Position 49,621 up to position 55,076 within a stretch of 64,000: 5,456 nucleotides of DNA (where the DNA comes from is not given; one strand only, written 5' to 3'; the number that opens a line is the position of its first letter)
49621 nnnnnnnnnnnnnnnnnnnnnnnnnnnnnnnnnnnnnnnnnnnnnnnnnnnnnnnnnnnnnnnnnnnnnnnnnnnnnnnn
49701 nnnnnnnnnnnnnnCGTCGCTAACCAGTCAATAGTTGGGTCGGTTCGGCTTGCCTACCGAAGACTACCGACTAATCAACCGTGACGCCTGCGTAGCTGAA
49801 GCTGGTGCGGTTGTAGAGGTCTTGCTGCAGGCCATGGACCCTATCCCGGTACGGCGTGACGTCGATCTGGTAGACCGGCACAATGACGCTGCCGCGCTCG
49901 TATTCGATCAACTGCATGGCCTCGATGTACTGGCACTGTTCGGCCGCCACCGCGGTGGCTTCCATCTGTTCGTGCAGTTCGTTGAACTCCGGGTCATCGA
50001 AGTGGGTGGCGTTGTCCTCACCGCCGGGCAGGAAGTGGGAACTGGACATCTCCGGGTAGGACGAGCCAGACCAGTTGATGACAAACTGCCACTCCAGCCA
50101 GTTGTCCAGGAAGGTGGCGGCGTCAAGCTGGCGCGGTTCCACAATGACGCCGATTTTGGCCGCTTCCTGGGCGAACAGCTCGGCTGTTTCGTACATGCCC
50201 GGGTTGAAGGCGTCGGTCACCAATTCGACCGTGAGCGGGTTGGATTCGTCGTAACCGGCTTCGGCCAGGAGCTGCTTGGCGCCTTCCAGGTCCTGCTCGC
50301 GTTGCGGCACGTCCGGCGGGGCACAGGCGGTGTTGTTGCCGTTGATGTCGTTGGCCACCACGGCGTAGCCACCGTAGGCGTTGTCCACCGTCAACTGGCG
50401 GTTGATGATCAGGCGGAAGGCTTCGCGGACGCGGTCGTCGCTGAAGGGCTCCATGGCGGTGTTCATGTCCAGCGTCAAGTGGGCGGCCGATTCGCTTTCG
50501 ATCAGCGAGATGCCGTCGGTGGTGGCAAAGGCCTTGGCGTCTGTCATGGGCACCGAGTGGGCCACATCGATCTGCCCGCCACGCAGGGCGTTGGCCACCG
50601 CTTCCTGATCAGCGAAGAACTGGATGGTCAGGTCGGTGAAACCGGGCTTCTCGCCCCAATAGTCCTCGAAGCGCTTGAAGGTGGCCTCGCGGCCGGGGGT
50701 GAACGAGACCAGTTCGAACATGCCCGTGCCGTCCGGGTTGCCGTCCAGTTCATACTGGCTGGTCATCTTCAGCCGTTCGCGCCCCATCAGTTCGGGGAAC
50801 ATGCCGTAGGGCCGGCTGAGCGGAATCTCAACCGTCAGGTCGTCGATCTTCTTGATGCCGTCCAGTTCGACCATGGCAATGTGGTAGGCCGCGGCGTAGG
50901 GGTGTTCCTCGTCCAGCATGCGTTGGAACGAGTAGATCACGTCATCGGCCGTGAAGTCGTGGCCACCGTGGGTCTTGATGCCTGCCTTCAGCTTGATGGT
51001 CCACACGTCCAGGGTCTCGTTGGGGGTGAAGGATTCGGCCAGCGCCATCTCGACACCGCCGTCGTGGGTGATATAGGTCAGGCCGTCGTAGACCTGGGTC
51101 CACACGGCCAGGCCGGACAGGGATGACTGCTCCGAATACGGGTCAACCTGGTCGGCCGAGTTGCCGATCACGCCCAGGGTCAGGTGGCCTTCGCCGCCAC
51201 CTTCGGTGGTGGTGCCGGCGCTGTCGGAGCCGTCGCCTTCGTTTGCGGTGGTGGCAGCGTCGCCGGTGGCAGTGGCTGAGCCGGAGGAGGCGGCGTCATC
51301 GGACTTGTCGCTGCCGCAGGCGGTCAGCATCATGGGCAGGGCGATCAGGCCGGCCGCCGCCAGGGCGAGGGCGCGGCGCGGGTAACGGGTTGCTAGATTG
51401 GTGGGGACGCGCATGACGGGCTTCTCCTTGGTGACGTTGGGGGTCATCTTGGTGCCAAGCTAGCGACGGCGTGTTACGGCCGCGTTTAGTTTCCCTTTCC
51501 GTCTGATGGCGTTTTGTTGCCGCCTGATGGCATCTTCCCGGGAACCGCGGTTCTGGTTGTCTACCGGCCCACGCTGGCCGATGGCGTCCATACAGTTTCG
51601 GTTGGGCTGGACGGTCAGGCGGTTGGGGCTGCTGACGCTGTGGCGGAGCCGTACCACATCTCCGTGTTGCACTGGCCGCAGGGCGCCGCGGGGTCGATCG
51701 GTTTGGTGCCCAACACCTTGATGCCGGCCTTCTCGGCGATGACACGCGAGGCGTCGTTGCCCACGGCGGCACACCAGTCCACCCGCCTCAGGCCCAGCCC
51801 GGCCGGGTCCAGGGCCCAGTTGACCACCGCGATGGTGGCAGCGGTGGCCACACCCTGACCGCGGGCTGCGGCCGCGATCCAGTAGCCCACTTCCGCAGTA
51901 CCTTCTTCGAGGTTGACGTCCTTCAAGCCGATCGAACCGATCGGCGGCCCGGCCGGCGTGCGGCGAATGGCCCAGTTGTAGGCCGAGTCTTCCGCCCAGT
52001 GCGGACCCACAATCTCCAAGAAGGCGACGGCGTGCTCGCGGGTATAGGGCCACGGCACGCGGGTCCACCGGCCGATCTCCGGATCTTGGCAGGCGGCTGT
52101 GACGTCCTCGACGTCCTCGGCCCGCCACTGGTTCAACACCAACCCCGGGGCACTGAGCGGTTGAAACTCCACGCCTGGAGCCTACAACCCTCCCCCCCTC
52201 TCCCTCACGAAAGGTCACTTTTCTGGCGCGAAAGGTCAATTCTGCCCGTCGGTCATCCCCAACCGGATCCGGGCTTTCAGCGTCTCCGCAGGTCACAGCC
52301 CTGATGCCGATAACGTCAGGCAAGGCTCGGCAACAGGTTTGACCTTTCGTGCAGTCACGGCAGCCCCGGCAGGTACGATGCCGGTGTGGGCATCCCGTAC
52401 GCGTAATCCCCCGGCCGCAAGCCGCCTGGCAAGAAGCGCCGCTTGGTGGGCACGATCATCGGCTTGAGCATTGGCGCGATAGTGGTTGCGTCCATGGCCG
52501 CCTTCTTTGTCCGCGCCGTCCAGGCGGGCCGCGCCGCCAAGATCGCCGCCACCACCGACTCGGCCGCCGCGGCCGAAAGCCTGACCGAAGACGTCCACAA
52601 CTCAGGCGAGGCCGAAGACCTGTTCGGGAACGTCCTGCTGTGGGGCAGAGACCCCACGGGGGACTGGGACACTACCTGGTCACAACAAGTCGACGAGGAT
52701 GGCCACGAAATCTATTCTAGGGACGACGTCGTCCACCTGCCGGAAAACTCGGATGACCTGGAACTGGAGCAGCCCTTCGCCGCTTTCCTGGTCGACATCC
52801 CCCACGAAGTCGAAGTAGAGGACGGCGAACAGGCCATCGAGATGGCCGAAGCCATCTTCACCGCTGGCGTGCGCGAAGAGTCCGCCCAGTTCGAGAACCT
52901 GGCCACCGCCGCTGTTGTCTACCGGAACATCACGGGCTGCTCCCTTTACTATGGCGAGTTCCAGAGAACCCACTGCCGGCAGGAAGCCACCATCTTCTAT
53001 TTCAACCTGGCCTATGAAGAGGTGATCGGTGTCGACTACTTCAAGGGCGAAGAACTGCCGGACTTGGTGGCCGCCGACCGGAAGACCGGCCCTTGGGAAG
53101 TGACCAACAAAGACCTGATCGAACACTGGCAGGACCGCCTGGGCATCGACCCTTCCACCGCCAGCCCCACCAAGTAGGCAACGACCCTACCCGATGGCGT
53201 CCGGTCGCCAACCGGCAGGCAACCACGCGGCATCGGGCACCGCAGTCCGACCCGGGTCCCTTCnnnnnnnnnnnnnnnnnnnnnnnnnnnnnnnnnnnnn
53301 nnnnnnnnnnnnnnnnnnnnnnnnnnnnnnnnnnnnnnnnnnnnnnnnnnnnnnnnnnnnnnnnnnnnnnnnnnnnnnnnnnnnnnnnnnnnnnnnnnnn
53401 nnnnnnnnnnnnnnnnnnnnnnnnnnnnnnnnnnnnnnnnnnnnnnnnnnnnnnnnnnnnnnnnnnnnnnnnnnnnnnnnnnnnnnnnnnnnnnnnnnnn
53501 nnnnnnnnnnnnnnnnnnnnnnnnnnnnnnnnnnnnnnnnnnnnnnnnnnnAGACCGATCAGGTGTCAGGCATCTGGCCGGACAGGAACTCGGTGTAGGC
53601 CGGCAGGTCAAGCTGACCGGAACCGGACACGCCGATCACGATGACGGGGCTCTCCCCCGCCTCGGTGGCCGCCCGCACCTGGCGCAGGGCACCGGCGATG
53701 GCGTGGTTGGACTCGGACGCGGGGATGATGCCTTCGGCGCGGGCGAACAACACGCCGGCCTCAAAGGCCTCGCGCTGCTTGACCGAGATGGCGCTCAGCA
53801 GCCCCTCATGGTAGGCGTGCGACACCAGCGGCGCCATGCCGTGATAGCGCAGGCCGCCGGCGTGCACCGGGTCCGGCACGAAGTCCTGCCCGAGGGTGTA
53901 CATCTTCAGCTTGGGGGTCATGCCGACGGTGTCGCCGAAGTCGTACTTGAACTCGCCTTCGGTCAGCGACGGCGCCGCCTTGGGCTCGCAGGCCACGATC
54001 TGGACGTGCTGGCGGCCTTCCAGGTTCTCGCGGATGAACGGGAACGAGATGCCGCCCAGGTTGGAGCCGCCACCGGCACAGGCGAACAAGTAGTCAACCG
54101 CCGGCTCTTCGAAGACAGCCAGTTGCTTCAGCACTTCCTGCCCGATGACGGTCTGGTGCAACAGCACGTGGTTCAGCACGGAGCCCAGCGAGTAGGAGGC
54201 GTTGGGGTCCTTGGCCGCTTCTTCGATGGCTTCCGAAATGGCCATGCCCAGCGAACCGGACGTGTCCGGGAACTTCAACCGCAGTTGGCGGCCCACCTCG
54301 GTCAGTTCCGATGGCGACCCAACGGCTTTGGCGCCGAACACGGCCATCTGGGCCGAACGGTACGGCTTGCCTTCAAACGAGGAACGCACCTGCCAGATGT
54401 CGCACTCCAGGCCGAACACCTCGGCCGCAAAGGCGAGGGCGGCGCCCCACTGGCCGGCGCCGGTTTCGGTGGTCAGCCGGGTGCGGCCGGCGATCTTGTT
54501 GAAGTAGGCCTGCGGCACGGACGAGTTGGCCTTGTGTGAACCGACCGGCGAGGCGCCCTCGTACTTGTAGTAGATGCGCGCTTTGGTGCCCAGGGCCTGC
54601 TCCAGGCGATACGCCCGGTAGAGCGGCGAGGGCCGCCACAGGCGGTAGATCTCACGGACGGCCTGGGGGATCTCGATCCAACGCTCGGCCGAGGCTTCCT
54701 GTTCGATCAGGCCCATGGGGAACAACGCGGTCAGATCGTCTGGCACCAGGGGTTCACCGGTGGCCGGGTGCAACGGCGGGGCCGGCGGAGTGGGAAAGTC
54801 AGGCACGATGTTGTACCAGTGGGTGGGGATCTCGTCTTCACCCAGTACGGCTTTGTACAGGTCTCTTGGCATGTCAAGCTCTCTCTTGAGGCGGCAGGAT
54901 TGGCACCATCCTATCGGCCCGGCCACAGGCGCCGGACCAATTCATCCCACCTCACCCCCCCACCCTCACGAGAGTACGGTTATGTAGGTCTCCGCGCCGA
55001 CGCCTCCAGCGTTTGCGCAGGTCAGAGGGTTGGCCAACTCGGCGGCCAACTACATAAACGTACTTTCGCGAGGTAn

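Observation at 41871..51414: Nine-gene single-strand operon coupling a Dpp/Opp-type importer to split AcnX, a bicupin and a 2-hydroxyacid dehydrogenase: candidate uncharacterised catabolic pathway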

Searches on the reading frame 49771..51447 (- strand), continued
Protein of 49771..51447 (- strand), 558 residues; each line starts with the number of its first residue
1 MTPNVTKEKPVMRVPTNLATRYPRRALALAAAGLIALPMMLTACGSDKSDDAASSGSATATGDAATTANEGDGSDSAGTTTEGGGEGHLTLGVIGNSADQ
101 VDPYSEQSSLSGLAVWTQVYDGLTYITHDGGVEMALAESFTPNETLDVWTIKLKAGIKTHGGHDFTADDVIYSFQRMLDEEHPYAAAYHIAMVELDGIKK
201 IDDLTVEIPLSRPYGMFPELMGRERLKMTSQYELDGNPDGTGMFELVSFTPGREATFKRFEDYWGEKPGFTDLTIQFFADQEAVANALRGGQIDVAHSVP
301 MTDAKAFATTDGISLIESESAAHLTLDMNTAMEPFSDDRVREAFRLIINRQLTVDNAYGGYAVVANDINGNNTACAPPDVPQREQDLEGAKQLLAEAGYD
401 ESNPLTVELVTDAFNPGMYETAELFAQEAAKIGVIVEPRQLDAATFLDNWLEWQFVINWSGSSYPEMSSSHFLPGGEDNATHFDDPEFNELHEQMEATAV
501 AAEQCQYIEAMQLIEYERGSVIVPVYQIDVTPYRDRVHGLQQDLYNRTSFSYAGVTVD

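Call 88: find_encoding_contigs(protein=P0175, flank=9000, max_places=1)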
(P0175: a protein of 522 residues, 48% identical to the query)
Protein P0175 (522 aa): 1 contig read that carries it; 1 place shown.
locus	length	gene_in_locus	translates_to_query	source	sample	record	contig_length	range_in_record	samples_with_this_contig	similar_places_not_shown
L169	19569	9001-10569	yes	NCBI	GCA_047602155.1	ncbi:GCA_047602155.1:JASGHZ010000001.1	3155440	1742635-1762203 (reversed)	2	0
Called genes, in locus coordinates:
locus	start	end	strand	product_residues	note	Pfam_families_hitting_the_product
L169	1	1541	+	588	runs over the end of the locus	PF00005:ABC_tran, PF02463:SMC_N (faint), PF13191:AAA_16 (faint), PF13555:AAA_29 (faint), PF13304:AAA_21 (weak), PF08352:oligo_HPY, PF00005:ABC_tran, PF13401:AAA_22 (weak), +1 more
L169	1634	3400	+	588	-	PF00202:Aminotran_3, PF12893:Lumazine_bd_2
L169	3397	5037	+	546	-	PF07969:Amidohydro_3, PF01979:Amidohydro_1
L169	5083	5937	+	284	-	PF00581:Rhodanese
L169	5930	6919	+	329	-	PF02558:ApbA, PF03807:F420_oxidored (weak), PF08546:ApbA_C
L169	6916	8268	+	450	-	PF01565:FAD_binding_4, PF02913:FAD-oxidase_C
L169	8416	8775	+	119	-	PF02627:CMD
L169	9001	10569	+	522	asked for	PF00496:SBP_bac_5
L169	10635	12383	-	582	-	PF13738:Pyr_redox_3 (faint), PF01266:DAO (faint), PF07992:Pyr_redox_2, PF13450:NAD_binding_8 (faint), PF01593:Amino_oxidase (faint), PF00070:Pyr_redox, PF02852:Pyr_redox_dim (weak), PF00581:Rhodanese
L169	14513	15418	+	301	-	PF13560:HTH_31, PF17765:MLTR_LBD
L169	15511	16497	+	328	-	PF13407:Peripla_BP_4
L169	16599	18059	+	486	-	PF00005:ABC_tran, PF13304:AAA_21 (faint)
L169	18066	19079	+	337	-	PF02653:BPD_transp_2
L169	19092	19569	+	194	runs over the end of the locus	PF00440:TetR_N, PF13977:TetR_C_6, PF16859:TetR_C_11, PF16925:TetR_C_13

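Call 89: find_encoding_contigs(protein=P0182, flank=9000, max_places=1)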
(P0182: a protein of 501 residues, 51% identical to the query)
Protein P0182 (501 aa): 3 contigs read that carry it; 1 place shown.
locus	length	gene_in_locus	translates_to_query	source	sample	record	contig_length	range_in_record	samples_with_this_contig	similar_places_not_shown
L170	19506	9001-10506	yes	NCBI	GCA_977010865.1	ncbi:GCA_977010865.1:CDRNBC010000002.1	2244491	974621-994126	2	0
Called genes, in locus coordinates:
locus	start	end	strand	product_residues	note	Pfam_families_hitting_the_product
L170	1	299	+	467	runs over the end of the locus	PF00171:Aldedh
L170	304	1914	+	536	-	PF00732:GMC_oxred_N, PF00890:FAD_binding_2 (faint), PF01266:DAO (weak), PF07992:Pyr_redox_2 (faint), PF05199:GMC_oxred_C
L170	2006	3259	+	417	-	PF13458:Peripla_BP_6, PF13433:Peripla_BP_5 (faint)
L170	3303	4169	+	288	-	PF02653:BPD_transp_2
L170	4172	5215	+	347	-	PF02653:BPD_transp_2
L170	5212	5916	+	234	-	PF13476:AAA_23 (weak), PF00005:ABC_tran, PF13304:AAA_21 (faint), PF12399:BCA_ABC_TP_C (weak)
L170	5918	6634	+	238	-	PF00005:ABC_tran, PF13304:AAA_21 (faint)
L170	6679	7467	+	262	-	PF00106:adh_short, PF08659:KR, PF13561:adh_short_C2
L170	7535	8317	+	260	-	PF10703:MoaF, PF17409:MoaF_C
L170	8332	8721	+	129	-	PF12680:SnoaL_2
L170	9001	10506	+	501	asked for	PF00496:SBP_bac_5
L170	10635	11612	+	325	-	PF19300:BPD_transp_1_N, PF00528:BPD_transp_1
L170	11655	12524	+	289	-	PF00528:BPD_transp_1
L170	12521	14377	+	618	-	PF03193:RsgA_GTPase (faint), PF20703:nSTAND1 (faint), PF20720:nSTAND3 (faint), PF00005:ABC_tran, PF02463:SMC_N (faint), PF08352:oligo_HPY, PF00005:ABC_tran, PF13401:AAA_22 (weak), +3 more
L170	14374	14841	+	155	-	-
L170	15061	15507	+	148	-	-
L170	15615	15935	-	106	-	PF00126:HTH_1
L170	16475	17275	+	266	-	PF00196:GerE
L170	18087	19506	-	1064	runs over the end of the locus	PF00873:ACR_tran, PF03176:MMPL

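Call 90: find_encoding_contigs(protein=P0194, flank=9000, max_places=1)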
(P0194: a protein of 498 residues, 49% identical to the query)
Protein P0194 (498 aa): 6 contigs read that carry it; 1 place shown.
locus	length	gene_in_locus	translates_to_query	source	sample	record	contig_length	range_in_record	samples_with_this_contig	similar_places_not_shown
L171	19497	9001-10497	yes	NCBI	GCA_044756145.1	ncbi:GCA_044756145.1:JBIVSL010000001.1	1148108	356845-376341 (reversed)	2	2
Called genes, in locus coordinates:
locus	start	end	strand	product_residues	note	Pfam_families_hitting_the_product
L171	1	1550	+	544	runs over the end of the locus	PF00496:SBP_bac_5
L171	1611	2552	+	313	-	PF19300:BPD_transp_1_N (weak), PF00528:BPD_transp_1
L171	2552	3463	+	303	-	PF00528:BPD_transp_1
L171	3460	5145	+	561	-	PF00005:ABC_tran, PF13481:AAA_25 (faint), PF13555:AAA_29 (faint), PF20703:nSTAND1 (faint), PF02463:SMC_N (faint), PF13191:AAA_16 (faint), PF13304:AAA_21, PF00005:ABC_tran, +2 more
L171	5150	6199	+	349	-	PF00296:Bac_luciferase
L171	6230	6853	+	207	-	-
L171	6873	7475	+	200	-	PF02627:CMD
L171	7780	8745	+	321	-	PF14525:AraC_binding_2, PF12833:HTH_18, PF00165:HTH_AraC (weak)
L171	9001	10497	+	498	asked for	PF00496:SBP_bac_5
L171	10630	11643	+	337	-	PF19300:BPD_transp_1_N, PF00528:BPD_transp_1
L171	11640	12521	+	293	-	PF00528:BPD_transp_1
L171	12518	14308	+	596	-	PF03193:RsgA_GTPase (faint), PF20703:nSTAND1 (faint), PF00005:ABC_tran, PF02463:SMC_N (faint), PF13191:AAA_16 (faint), PF08352:oligo_HPY, PF00005:ABC_tran, PF13401:AAA_22 (weak), +2 more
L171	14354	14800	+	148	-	-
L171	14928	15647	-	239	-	PF00480:ROK (weak)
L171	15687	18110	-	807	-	PF09137:Glucodextran_N, PF00723:Glyco_hydro_15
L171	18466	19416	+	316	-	PF00326:Peptidase_S9 (faint), PF00135:COesterase, PF20434:BD-FAE, PF07859:Abhydrolase_3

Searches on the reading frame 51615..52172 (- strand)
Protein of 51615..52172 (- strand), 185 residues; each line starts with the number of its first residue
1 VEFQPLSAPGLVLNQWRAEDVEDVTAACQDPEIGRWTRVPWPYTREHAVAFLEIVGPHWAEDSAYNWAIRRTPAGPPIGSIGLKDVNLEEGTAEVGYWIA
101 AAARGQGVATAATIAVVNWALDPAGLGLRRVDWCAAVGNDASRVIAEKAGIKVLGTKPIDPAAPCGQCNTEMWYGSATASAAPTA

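Call 85: search_protein_families(library=pfam, max_evalue=0.0001, proteins=[window:51615-52172:-])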
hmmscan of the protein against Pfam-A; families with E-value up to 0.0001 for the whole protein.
window:51615-52172:- (185 aa): 2 families
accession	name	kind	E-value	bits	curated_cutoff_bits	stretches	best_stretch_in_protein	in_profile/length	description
PF13302.13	Acetyltransf_3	-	1.4e-30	107.3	25.4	1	11-151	2-137/138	Acetyltransferase (GNAT) domain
PF00583.31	Acetyltransf_1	-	9.4e-08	32.8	20.7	1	37-150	8-115/116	Acetyltransferase (GNAT) family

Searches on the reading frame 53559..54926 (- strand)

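Call 59: search_protein_families(library=pfam, max_evalue=0.0001, proteins=[window:53559-54926:-])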
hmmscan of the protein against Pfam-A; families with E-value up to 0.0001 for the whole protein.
window:53559-54926:- (455 aa): 1 family
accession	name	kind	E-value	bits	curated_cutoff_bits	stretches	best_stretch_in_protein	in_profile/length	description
PF00291.31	PALP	-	5.6e-37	128.1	35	1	96-434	4-294/295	Pyridoxal-phosphate dependent enzyme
